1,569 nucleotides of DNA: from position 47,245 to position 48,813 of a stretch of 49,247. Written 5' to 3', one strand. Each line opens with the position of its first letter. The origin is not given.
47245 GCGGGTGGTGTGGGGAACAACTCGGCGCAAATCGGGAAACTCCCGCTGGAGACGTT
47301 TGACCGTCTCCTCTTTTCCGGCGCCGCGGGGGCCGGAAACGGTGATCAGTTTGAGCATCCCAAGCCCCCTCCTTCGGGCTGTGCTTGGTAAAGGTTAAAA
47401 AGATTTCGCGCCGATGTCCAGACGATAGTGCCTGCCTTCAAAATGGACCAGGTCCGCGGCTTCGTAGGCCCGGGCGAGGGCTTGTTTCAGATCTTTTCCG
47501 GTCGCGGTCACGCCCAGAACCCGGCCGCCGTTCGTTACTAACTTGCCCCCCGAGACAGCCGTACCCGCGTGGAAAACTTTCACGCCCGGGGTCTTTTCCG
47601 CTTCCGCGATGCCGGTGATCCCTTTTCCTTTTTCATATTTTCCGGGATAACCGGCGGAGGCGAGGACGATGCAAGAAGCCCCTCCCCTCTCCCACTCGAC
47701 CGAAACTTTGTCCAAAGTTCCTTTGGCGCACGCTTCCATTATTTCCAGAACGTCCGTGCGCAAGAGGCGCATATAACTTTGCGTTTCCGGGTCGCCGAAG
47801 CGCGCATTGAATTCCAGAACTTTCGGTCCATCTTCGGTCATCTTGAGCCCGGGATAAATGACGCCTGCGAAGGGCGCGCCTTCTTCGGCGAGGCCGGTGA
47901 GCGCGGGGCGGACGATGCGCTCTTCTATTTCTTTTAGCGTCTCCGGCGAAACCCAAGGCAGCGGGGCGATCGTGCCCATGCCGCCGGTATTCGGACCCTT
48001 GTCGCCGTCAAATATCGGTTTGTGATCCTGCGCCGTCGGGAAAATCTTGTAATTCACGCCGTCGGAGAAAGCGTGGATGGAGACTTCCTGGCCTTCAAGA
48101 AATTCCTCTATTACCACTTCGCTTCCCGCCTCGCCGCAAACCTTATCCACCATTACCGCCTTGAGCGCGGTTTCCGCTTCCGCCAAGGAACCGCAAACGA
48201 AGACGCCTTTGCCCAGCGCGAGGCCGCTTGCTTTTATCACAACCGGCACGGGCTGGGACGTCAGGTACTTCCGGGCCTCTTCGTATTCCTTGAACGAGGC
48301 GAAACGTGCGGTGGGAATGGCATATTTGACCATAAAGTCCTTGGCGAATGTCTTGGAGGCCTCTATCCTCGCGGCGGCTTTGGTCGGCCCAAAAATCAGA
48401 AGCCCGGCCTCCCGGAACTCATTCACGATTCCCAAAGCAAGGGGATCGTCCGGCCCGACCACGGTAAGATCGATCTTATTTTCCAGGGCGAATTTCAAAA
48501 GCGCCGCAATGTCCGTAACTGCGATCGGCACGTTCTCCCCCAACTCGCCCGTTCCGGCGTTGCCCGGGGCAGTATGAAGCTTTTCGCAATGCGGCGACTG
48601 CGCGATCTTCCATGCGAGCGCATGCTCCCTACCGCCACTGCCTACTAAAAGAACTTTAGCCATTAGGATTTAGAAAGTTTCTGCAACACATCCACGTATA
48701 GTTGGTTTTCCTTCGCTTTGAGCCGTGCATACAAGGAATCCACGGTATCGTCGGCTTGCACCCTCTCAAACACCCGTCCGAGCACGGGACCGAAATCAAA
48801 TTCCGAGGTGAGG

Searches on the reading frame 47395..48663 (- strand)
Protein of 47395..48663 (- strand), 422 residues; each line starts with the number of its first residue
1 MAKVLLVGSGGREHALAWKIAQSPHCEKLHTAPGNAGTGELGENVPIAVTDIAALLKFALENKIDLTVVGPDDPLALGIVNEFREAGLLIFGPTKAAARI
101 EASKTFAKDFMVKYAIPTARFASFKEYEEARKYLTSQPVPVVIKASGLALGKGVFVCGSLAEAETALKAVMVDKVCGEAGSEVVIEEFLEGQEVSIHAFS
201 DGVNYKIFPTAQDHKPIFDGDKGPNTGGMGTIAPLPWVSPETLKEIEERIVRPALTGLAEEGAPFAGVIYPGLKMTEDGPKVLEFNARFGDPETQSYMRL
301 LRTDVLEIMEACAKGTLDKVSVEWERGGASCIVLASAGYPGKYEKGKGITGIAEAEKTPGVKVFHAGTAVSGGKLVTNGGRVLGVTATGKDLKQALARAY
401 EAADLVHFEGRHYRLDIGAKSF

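Call 72: find_encoding_contigs(protein=window:47395-48663:-, flank=10000, max_places=3)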
Protein window:47395-48663:- (422 aa): 1 contig read that carries it; 1 place shown.
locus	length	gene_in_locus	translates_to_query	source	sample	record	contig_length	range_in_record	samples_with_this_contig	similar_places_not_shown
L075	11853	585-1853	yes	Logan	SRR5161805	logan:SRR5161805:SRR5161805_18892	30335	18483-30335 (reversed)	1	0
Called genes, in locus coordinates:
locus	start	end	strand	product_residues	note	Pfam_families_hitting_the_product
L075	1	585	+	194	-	?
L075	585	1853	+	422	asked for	PF02844:GARS_N, PF01071:GARS_A, PF02222:ATP-grasp (weak), PF02843:GARS_C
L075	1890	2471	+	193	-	PF00625:Guanylate_kin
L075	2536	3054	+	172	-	PF00731:AIRC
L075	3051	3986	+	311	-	PF01259:SAICAR_synt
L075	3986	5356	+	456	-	PF00206:Lyase_1, PF08328:ASL_C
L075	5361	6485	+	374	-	PF00586:AIRS, PF02769:AIRS_C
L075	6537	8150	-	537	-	PF02142:MGS, PF01808:AICARFT_IMPCHas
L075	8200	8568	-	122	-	-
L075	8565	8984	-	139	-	PF07884:VKOR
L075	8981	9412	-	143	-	PF00571:CBS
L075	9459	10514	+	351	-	PF00478:IMPDH, PF01070:FMN_dh (weak), PF03060:NMO (weak), PF01180:DHO_dh (faint)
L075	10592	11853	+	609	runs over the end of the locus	PF00009:GTP_EFTU, PF01926:MMR_HSR1 (weak), PF22042:EF-G_D2, PF03144:GTP_EFTU_D2, PF00679:EFG_C, PF21018:BipA_C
